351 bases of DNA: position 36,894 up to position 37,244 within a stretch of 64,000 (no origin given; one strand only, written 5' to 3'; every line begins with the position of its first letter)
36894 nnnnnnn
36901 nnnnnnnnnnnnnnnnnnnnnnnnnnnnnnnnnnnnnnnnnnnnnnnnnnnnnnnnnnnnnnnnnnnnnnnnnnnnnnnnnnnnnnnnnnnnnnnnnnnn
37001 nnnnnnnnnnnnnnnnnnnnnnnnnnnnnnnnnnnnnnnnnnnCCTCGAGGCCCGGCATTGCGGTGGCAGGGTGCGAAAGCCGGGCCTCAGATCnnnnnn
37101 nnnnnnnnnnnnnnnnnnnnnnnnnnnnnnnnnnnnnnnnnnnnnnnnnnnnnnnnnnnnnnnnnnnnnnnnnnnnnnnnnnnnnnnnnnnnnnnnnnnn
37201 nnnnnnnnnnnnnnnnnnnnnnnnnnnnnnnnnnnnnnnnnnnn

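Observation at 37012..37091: GC-rich palindromic repeat inserted in-frame inside a membrane-protein gene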

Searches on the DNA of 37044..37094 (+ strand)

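Call 46: build_rna_model(alignment_id=A3, structure=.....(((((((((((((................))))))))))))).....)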
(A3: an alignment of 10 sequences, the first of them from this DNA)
Model R1 built from alignment A3 (10 sequences, 52 columns); structure: as given.
model positions 51; base pairs 13; branch points 0; effective number of sequences 8.56; information 1.086 bits per position. Calibrated on 0.2 Mb of random sequence (short: E-values are rough).
structure used (alignment columns):
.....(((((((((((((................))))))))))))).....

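Call 47: search_with_rna_model(model_id=R1, source=window, filters=off, max_evalue=10, show_alignments=4)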
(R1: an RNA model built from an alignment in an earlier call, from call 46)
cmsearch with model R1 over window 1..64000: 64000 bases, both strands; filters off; matches with E-value up to 10: 5.
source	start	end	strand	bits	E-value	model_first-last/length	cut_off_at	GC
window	37044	37094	+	72.7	2.4e-14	1-51/51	no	0.71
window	56689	56735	-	53.3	5.7e-10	1-51/51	no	0.74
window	37043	37093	-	25.3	0.0012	1-51/51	no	0.71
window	56690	56736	+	13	0.74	1-51/51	no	0.74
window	58774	58835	-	9.5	4.5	1-51/51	no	0.74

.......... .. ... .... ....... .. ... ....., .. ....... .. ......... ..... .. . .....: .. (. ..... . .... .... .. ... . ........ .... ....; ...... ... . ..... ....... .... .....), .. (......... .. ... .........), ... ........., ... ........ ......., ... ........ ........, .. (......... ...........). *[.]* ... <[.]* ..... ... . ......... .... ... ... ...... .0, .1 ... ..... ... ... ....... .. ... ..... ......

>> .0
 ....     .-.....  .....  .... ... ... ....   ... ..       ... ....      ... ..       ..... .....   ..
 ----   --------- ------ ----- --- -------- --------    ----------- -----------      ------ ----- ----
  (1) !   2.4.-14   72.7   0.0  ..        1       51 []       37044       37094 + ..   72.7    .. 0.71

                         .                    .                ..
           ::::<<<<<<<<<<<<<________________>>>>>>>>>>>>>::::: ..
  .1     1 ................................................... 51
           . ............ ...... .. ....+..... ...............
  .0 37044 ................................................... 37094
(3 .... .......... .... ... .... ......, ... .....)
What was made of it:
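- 37047..37092 (+): Unit 2: a complete hairpin repeat. The 5' arm is 37048-37060, the loop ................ is 37061-37076, and the 3' arm is 37077-37089. Covariance model R1 scores 72.7 bits, E = 2e-14, at 37044-37094 (call 47).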

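Call 48: search_with_rna_model(model_id=R1, sources=[window, L001, L002, L003, L010, L011, L012, L013, L015, L017], filters=default, max_evalue=1, make_alignment=true)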
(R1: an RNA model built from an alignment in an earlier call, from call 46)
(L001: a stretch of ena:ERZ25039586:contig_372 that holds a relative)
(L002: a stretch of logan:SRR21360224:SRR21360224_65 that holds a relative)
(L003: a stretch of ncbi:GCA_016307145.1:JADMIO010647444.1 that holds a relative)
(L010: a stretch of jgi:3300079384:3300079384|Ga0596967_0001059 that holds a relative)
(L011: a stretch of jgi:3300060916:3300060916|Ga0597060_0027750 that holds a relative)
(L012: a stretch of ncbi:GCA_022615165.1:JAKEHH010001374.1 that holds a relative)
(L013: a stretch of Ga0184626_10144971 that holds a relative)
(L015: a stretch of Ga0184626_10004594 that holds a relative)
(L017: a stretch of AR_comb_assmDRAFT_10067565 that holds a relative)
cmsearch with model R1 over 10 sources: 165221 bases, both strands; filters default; matches with E-value up to 1: 21.
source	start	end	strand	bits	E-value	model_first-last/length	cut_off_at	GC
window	37044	37094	+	72.7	6.2e-14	1-51/51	no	0.71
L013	765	815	+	70.1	2.4e-13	1-51/51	no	0.69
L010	11091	11141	+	69.8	2.7e-13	1-51/51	no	0.76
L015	2875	2925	-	68.5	5.5e-13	1-51/51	no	0.59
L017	4359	4409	-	68.1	6.5e-13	1-51/51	no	0.57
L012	5964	6014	+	67.3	9.9e-13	1-51/51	no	0.75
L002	11109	11159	+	63.4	7.6e-12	1-51/51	no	0.63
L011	1190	1240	+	63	9.6e-12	1-51/51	no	0.71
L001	11103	11153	+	62.5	1.2e-11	1-51/51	no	0.73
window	56689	56735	-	53.3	1.5e-09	1-51/51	no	0.74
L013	828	885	-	44.9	1.1e-07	1-51/51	no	0.66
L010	8405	8456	-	41.2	7.8e-07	1-51/51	no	0.71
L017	4360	4410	+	33.5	4.4e-05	1-51/51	no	0.59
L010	8342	8393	+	33.4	4.6e-05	1-51/51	no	0.73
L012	5963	6013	-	30.4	0.00022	1-51/51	no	0.73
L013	764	814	-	29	0.00045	1-51/51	no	0.67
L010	11090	11140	-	27.6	0.00097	1-51/51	no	0.75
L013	829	886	+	27.5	0.00099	1-51/51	no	0.66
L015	2876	2926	+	27.1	0.0012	1-51/51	no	0.59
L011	1189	1239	-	21.6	0.022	1-51/51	no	0.69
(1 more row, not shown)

Alignment A5: 21 matches aligned to the model, 104 columns, each read 5' to 3' on its own strand. Consensus structure (alignment columns), stored with it:
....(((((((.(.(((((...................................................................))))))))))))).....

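Call 49: search_with_rna_model(model_id=R1, sources=[window, L001, L002, L003, L010, L011, L012, L013, L015, L017], filters=default, max_evalue=0.00001, make_alignment=true, show_alignments=0)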
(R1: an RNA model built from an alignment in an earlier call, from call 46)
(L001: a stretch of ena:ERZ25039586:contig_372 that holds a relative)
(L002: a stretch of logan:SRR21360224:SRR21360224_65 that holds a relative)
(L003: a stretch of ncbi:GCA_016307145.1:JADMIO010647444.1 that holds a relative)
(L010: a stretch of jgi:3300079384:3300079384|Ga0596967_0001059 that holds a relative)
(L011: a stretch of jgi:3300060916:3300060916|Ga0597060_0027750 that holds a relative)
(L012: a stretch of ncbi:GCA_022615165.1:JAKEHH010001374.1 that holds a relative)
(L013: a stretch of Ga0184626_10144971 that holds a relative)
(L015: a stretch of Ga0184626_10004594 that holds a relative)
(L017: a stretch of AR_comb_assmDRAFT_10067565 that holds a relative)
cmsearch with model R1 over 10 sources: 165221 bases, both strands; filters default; matches with E-value up to 0.00001: 12.
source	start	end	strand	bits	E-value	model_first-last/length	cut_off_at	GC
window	37044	37094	+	72.7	6.2e-14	1-51/51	no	0.71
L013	765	815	+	70.1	2.4e-13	1-51/51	no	0.69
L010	11091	11141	+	69.8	2.7e-13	1-51/51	no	0.76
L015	2875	2925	-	68.5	5.5e-13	1-51/51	no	0.59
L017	4359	4409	-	68.1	6.5e-13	1-51/51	no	0.57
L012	5964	6014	+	67.3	9.9e-13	1-51/51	no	0.75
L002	11109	11159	+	63.4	7.6e-12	1-51/51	no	0.63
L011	1190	1240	+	63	9.6e-12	1-51/51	no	0.71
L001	11103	11153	+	62.5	1.2e-11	1-51/51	no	0.73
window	56689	56735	-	53.3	1.5e-09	1-51/51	no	0.74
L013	828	885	-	44.9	1.1e-07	1-51/51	no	0.66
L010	8405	8456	-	41.2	7.8e-07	1-51/51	no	0.71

Alignment A6: 12 matches aligned to the model, 67 columns, each read 5' to 3' on its own strand. Consensus structure (alignment columns), stored with it:
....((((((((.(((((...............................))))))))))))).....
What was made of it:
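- Covariance model R1 finds 12 members in 165 kb (call 49).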

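Call 67: search_with_rna_model(model_id=R1, sources=[L018, L019, L020, L004], filters=off, max_evalue=1, show_alignments=6)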
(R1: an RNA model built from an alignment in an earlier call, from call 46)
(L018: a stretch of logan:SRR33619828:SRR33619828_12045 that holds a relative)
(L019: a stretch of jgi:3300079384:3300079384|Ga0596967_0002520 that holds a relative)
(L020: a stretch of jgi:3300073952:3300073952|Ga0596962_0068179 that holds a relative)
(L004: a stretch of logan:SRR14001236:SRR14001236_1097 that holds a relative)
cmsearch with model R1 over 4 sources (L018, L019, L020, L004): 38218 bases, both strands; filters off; matches with E-value up to 1: 5.
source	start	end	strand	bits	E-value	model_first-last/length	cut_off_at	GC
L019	11091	11141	+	43.4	5.8e-08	1-51/51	no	0.76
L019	8426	8477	-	40.2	3.1e-07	1-51/51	no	0.71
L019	8363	8413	+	37.6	1.2e-06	1-51/51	no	0.69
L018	2725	2781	+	26.7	0.00035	1-51/51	no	0.74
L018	2724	2780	-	20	0.012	1-51/51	no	0.72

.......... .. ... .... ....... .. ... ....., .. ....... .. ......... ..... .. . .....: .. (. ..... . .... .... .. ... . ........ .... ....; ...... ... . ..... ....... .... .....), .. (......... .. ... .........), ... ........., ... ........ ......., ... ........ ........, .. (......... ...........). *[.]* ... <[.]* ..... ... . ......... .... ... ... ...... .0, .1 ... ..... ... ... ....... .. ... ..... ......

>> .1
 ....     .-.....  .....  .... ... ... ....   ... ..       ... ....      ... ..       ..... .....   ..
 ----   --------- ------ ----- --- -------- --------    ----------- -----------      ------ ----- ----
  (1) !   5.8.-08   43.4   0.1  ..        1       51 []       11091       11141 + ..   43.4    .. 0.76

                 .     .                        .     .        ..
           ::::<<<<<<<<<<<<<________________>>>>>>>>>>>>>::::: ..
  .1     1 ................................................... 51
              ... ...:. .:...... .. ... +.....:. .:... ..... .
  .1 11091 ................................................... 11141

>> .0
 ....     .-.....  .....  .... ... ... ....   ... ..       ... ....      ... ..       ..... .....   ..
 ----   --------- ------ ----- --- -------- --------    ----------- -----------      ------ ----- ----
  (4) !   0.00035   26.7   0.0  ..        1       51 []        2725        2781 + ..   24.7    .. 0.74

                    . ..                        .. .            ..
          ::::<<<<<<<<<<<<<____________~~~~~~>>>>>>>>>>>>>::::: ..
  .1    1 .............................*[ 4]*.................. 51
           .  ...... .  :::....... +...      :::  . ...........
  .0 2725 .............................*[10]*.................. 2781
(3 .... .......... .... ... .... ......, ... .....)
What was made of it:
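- Closest known: REP / REPIN / BIME elements mobilised by RAYT transposases. Same: Doublets are seen here in L013, L010 and L019 (calls 48, 67).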

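Call 87: search_with_rna_model(model_id=R1, source=L021, filters=off, max_evalue=1, show_alignments=3)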
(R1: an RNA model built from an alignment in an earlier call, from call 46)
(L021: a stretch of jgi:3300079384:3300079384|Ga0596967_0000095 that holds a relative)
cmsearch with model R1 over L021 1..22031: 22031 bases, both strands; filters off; matches with E-value up to 1: 3.
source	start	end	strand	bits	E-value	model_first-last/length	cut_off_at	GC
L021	9209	9259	+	56.1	4.7e-11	1-51/51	no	0.61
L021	9208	9258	-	18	0.019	1-51/51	no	0.61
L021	16022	16046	-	10.4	0.98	1-51/51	no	0.6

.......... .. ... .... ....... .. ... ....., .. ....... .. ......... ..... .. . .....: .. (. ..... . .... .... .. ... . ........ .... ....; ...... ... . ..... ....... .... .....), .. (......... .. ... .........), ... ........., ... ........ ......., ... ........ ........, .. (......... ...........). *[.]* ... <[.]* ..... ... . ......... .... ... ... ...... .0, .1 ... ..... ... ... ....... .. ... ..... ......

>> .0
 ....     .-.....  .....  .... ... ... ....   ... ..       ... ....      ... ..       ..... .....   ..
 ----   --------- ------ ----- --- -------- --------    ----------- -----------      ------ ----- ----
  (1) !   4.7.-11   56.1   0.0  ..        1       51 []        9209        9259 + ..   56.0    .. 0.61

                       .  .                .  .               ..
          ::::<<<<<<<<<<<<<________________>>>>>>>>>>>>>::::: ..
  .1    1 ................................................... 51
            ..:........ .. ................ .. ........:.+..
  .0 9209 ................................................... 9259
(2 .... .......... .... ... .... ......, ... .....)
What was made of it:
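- On REP/REPIN (RAYT-associated): Seven distinct loci were seen, six of them intergenic, with doublets in L013, L010 and L019 (calls 48, 49, 67, 87).
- It finds more in L018, L019 and L021 (calls 67, 87).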
